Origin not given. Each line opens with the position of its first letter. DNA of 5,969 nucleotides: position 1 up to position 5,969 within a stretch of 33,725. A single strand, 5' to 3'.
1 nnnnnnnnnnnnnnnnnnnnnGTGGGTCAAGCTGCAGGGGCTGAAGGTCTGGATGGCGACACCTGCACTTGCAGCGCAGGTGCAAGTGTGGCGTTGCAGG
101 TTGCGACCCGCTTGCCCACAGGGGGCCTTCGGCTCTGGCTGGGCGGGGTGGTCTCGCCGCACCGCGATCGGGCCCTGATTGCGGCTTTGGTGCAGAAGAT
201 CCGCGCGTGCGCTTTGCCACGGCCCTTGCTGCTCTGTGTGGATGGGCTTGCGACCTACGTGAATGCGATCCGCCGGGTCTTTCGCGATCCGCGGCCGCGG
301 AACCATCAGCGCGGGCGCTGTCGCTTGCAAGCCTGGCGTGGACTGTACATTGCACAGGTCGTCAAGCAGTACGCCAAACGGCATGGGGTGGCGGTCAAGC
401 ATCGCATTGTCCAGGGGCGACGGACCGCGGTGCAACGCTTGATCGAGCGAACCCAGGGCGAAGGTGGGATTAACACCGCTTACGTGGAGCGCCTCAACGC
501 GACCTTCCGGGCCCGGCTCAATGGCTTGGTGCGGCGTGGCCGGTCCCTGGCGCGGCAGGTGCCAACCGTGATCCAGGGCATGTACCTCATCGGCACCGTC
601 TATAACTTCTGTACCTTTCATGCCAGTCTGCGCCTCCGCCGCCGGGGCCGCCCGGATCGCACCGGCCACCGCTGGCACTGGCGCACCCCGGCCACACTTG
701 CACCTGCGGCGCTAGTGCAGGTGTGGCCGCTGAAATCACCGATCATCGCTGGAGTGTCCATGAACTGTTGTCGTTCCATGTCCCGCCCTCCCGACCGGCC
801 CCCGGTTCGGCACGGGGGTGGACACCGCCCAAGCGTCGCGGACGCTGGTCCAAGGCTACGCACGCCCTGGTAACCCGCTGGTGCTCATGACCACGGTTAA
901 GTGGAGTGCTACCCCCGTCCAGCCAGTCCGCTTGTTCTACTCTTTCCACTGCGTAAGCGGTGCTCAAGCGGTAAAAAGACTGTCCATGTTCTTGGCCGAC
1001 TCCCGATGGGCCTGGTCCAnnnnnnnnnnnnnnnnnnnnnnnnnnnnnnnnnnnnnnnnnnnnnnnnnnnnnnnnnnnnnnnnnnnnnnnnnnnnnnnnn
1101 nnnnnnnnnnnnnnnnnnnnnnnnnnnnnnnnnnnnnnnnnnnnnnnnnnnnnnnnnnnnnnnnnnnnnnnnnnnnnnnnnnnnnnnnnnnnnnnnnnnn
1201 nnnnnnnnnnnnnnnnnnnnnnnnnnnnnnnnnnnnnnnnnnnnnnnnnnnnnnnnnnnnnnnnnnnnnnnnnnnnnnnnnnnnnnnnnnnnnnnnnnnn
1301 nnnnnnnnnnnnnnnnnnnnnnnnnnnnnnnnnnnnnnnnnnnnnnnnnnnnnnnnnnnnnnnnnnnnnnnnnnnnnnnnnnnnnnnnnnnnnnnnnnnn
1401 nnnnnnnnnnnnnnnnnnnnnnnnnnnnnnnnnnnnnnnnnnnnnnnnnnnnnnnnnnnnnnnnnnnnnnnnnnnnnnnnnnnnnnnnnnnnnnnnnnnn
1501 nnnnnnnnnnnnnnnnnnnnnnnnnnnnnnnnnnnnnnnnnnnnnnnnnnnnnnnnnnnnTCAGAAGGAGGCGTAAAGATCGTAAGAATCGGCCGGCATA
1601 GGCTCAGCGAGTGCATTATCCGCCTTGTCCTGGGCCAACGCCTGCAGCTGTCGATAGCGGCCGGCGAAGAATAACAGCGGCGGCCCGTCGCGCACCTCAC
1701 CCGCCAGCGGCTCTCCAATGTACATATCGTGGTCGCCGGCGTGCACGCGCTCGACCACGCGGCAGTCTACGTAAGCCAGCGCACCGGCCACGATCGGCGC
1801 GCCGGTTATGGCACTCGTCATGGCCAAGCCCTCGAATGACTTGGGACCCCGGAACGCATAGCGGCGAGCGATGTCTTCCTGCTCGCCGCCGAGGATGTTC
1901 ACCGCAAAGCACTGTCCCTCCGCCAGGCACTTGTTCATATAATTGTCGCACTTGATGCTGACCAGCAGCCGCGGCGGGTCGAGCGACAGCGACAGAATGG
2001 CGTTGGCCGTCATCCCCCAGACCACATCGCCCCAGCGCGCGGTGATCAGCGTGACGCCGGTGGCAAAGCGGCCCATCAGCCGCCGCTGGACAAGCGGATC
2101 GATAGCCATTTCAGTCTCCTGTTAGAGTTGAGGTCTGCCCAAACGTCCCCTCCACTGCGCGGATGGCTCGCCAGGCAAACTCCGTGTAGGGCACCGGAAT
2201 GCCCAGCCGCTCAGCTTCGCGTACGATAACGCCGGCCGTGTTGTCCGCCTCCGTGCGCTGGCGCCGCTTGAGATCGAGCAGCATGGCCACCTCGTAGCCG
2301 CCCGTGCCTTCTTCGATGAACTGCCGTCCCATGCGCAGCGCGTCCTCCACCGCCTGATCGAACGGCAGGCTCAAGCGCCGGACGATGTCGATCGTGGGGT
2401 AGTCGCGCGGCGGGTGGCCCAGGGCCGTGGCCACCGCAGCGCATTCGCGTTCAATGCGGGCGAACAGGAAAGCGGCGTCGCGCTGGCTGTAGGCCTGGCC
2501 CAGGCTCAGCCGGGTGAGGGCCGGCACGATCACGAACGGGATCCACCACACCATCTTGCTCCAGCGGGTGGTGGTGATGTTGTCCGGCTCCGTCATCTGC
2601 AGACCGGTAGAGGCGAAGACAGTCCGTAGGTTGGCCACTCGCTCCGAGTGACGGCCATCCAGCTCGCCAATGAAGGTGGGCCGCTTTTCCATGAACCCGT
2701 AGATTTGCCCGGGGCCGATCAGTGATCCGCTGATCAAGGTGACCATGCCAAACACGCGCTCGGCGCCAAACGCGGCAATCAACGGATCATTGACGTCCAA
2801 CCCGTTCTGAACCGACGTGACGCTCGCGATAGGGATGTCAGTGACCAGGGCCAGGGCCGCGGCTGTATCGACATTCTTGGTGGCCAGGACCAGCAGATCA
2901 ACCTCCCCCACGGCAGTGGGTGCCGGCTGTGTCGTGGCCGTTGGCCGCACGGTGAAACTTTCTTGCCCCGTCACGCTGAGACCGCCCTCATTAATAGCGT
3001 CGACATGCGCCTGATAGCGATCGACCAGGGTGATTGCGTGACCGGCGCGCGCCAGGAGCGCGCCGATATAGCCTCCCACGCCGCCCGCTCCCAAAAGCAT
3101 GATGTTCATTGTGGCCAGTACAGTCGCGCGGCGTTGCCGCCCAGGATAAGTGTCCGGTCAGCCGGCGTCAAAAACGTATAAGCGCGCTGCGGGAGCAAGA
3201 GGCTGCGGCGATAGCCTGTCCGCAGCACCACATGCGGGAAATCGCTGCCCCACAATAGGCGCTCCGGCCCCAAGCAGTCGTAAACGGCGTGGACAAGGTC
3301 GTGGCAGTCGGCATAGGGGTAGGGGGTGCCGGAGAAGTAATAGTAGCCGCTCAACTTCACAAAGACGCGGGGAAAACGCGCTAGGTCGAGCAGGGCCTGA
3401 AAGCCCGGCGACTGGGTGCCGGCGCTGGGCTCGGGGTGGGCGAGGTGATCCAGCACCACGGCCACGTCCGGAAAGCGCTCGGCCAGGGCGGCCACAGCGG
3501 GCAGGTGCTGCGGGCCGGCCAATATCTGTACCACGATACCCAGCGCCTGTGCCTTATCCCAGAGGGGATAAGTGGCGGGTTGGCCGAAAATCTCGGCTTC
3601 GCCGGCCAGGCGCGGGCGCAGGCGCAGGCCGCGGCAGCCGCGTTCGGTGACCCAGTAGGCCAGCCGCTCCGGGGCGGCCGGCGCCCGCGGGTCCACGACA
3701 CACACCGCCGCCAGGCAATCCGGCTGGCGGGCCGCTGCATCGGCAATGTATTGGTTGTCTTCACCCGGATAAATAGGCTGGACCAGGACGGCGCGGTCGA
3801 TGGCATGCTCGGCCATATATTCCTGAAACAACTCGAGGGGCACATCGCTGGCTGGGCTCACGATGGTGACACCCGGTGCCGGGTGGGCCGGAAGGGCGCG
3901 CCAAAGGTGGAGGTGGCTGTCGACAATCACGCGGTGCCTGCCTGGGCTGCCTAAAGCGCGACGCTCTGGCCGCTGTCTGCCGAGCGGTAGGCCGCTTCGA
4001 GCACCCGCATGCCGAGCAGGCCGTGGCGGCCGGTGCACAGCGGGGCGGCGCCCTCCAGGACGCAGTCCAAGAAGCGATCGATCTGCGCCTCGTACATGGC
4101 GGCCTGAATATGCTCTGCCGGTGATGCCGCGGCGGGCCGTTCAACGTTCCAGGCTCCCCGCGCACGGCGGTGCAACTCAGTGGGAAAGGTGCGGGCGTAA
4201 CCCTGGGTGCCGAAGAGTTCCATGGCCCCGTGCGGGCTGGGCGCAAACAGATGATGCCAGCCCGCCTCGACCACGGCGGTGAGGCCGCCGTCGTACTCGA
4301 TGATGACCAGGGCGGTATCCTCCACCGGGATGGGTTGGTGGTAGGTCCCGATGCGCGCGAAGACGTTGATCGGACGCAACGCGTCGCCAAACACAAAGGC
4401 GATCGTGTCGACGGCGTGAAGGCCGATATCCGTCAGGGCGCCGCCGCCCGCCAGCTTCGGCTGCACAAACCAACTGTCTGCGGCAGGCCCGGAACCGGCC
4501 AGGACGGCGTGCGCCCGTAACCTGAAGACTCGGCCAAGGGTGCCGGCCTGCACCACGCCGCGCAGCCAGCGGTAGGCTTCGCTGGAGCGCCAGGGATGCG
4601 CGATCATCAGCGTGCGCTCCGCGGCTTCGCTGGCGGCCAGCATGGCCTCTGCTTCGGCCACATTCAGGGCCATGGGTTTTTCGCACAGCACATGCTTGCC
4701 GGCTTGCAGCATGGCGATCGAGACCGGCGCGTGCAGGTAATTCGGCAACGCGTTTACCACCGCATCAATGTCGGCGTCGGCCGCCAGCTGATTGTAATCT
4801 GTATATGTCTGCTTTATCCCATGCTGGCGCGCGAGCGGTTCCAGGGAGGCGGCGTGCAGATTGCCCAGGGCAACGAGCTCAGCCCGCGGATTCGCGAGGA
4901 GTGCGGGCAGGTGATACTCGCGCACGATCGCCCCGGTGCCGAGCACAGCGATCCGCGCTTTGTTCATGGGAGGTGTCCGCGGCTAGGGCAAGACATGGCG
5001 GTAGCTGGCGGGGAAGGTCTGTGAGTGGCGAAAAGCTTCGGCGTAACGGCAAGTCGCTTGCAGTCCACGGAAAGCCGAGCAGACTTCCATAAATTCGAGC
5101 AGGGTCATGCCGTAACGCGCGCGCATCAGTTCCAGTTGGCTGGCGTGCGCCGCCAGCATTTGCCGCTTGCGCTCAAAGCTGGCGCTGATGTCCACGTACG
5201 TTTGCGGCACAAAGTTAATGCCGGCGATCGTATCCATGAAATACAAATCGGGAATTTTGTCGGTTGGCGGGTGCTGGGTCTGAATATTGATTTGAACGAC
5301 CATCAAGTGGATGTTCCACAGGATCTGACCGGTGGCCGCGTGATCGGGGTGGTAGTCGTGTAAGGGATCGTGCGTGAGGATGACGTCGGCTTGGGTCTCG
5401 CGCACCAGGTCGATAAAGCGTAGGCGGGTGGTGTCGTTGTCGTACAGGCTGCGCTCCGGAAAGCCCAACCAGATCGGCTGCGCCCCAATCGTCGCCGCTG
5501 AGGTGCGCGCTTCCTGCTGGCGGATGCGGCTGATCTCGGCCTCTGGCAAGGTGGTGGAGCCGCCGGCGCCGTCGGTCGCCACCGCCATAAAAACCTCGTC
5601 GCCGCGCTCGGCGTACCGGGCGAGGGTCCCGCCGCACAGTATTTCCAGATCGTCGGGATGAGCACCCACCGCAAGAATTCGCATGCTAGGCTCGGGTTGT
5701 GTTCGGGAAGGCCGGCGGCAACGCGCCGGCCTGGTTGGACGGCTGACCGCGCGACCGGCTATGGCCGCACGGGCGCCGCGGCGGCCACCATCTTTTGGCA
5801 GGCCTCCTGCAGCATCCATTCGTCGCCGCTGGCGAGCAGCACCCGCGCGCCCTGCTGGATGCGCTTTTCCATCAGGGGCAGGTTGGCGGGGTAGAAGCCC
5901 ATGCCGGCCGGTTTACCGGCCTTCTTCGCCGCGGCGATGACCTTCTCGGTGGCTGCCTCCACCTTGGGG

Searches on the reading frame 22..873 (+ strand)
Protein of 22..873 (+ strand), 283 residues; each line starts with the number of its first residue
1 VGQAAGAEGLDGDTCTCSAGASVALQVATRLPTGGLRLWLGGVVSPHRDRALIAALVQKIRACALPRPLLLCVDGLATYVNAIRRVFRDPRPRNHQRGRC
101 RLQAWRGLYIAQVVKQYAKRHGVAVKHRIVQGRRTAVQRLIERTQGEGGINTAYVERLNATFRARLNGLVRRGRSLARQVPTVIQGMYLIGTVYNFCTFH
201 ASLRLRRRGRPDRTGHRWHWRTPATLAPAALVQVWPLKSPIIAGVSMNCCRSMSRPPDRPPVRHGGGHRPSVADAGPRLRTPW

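Call 5: search_protein_families(library=pfam, proteins=[window:22-873:+])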
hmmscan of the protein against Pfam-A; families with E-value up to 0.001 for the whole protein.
window:22-873:+ (283 aa): 0 families

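Call 26: search_protein_families(library=pfam, proteins=[window:22-873:+], max_evalue=0.1)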
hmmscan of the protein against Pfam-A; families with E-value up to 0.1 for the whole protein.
window:22-873:+ (283 aa): 1 family
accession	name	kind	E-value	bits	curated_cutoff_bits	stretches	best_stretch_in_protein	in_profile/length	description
PF13610.12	DDE_Tnp_IS240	-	0.007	16.9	27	1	43-94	34-85/139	DDE domain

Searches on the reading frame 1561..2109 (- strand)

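Call 5: search_protein_families(library=pfam, proteins=[window:1561-2109:-])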
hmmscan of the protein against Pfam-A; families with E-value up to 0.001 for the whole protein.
window:1561-2109:- (182 aa): 1 family
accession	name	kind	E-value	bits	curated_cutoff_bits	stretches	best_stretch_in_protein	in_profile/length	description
PF01613.24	Flavin_Reduct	-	2.6e-37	128.7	27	1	12-155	1-152/153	Flavin reductase like domain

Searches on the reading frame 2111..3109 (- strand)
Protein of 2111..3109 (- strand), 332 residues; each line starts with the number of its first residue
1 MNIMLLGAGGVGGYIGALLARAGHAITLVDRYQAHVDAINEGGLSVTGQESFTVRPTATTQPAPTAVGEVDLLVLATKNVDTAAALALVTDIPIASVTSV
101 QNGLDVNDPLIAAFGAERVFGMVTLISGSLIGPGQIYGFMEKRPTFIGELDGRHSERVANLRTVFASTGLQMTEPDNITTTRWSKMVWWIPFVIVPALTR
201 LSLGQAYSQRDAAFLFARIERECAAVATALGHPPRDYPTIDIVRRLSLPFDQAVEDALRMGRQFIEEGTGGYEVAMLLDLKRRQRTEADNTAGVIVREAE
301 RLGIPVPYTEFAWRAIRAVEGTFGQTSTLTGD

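Call 5: search_protein_families(library=pfam, proteins=[window:2111-3109:-])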
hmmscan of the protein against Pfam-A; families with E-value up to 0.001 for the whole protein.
window:2111-3109:- (332 aa): 4 families
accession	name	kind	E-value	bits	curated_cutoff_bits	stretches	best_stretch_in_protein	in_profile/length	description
PF02558.23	ApbA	-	6.7e-30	104.1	22.2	1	3-151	1-149/150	Ketopantoate reductase PanE/ApbA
PF08546.17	ApbA_C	-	6.7e-20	72.1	22.7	1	177-320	1-125/125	Ketopantoate reductase PanE/ApbA C terminal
PF03721.20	UDPG_MGDP_dh_N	-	4.5e-06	26.8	27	1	1-47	1-47/187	UDP-glucose/GDP-mannose dehydrogenase family, NAD binding domain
PF03435.24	Sacchrp_dh_NADP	-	0.00037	21.3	25.1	1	3-88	1-87/129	Saccharopine dehydrogenase NADP binding domain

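Call 37: search_protein_families(library=ncbifam, proteins=[window:2111-3109:-], max_evalue=1e-10)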
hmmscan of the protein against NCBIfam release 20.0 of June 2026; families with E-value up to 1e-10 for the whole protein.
window:2111-3109:- (332 aa): 10 families
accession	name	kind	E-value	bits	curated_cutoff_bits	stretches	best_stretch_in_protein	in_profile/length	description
TIGR00745.1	apbA_panE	subfamily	8.7e-48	163.1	141.35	1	2-320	1-302/305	2-dehydropantoate 2-reductase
NF005094.0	PRK06522.2-5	equivalog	5.4e-36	124.5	382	1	1-318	1-300/307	2-dehydropantoate 2-reductase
NF005091.0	PRK06522.2-2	equivalog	8.5e-36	123.7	252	1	1-319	2-296/302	2-dehydropantoate 2-reductase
NF005092.1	PRK06522.2-3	equivalog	3e-35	121.8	500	1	1-320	1-295/296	2-dehydropantoate 2-reductase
NF005089.0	PRK06522.1-4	subfamily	9e-32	110.7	223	2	106-319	126-317/326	2-dehydropantoate 2-reductase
NF004887.0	PRK06249.1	equivalog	4.6e-27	95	360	1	2-233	7-244/316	putative 2-dehydropantoate 2-reductase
NF006083.0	PRK08229.1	equivalog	2e-25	89.5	371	1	2-320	4-317/341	2-dehydropantoate 2-reductase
NF005088.0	PRK06522.1-2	subfamily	4.5e-22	78.5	371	1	1-229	1-229/308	2-dehydropantoate 2-reductase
NF009543.0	PRK12921.1-5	equivalog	2.7e-15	56.3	339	1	1-218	1-217/305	oxidoreductase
NF005093.0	PRK06522.2-4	equivalog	7.1e-14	51.9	308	0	1-104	4-106/304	2-dehydropantoate 2-reductase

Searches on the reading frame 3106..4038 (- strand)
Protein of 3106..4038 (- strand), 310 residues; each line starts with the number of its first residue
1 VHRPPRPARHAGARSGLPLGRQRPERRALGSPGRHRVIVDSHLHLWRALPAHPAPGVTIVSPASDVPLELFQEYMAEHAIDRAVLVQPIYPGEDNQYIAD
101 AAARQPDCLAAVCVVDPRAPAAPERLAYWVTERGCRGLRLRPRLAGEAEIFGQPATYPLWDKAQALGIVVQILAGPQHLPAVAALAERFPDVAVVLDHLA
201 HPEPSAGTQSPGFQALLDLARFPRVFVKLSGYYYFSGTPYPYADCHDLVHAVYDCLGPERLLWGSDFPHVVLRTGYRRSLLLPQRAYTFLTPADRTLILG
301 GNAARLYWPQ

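Call 5: search_protein_families(library=pfam, proteins=[window:3106-4038:-])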
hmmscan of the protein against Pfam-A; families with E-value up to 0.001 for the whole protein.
window:3106-4038:- (310 aa): 1 family
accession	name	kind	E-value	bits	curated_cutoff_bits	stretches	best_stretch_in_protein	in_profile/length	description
PF04909.20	Amidohydro_2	-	2.6e-51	175.5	26.4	1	39-307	1-287/289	Amidohydrolase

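Call 37: search_protein_families(library=ncbifam, proteins=[window:3106-4038:-], max_evalue=1e-10)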
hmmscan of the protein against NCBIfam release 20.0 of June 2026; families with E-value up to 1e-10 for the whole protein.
window:3106-4038:- (310 aa): 2 families
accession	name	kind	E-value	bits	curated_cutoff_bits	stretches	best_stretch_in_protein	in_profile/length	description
NF052480.1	FuconLaconase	equivalog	3.8e-24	85.8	400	1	39-307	3-284/287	L-fucono-1,5-lactonase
NF042924.1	SlmHylase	equivalog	4.3e-23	81.9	500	1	39-270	31-256/299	4-sulfomuconolactone hydrolase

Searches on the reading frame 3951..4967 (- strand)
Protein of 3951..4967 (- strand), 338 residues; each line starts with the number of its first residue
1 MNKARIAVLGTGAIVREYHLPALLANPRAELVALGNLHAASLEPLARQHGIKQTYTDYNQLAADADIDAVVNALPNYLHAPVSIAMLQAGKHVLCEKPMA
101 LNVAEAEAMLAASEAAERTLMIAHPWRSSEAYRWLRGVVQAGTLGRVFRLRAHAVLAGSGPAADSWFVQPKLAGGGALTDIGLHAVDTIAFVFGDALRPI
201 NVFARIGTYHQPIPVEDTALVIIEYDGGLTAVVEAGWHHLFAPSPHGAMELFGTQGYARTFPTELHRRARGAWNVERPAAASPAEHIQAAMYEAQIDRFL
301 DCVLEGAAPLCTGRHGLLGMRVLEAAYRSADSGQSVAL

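Call 5: search_protein_families(library=pfam, proteins=[window:3951-4967:-])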
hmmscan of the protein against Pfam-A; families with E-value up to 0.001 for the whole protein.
window:3951-4967:- (338 aa): 4 families
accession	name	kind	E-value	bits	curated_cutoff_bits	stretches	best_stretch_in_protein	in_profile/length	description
PF01408.29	GFO_IDH_MocA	-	2.5e-27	96.4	24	1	5-124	2-120/120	Oxidoreductase family, NAD-binding Rossmann fold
PF22725.1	GFO_IDH_MocA_C3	-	8.3e-24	84.4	27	1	132-258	1-123/124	GFO/IDH/MocA C-terminal domain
PF02894.22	GFO_IDH_MocA_C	-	5.2e-17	62.8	22.9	1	139-338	4-218/218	Oxidoreductase family, C-terminal alpha/beta domain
PF03435.24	Sacchrp_dh_NADP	-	0.00079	20.2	25.1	0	57-117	60-122/129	Saccharopine dehydrogenase NADP binding domain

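Call 37: search_protein_families(library=ncbifam, proteins=[window:3951-4967:-], max_evalue=1e-10)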
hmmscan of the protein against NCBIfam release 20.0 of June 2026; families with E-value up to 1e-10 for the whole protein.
window:3951-4967:- (338 aa): 7 families
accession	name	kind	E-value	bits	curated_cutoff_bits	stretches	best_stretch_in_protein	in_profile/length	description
TIGR04380.1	myo_inos_iolG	equivalog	6e-39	133.8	355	1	4-336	2-329/330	inositol 2-dehydrogenase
NF041392.1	XylDh_Gfo6_Halo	equivalog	2.8e-38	131.6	350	1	3-337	16-349/350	D-xylose 1-dehydrogenase Gfo6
NF040723.1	UDP-GlcNAcDh_Arch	equivalog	2e-34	119.5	450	1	5-330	2-301/302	UDP-N-acetylglucosamine 3-dehydrogenase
NF052479.1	LevoglcsnDh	equivalog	2.5e-30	105.4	650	1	19-218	29-224/386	levoglucosan dehydrogenase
NF008607.0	PRK11579.1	subfamily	2.5e-18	66.2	330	1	2-196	3-192/346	oxidoreductase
NF052679.1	InsChiInosDhIolG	equivalog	3.1e-15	56.1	540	1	5-234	4-226/343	bifunctional inositol 2-dehydrogenase/D-chiro-inositol 1-dehydrogenase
NF007574.0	PRK10206.1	equivalog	6.6e-11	41.8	352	1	6-235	5-225/345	oxidoreductase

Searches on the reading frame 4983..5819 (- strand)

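Call 5: search_protein_families(library=pfam, proteins=[window:4983-5819:-])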
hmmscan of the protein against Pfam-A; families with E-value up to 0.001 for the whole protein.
window:4983-5819:- (278 aa): 1 family
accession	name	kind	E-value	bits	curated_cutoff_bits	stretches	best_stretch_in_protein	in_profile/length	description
PF02585.22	PIG-L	-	5.9e-29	101.6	28.2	1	49-170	1-128/129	GlcNAc-PI de-N-acetylase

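Call 37: search_protein_families(library=ncbifam, proteins=[window:4983-5819:-], max_evalue=1e-10)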
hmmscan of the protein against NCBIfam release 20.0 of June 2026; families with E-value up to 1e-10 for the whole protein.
window:4983-5819:- (278 aa): 3 families
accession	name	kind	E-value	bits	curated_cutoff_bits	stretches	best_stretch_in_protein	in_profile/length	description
TIGR04001.1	thiol_BshB1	equivalog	9.2e-29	100.8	182.5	1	46-268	2-223/226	bacillithiol biosynthesis deacetylase BshB1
TIGR04000.1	thiol_BshB2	equivalog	5.7e-14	52.3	195.25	1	48-233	3-189/217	bacillithiol biosynthesis deacetylase BshB2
TIGR03446.1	mycothiol_Mca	equivalog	2.9e-13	50.1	277.15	0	46-162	1-141/283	mycothiol conjugate amidase Mca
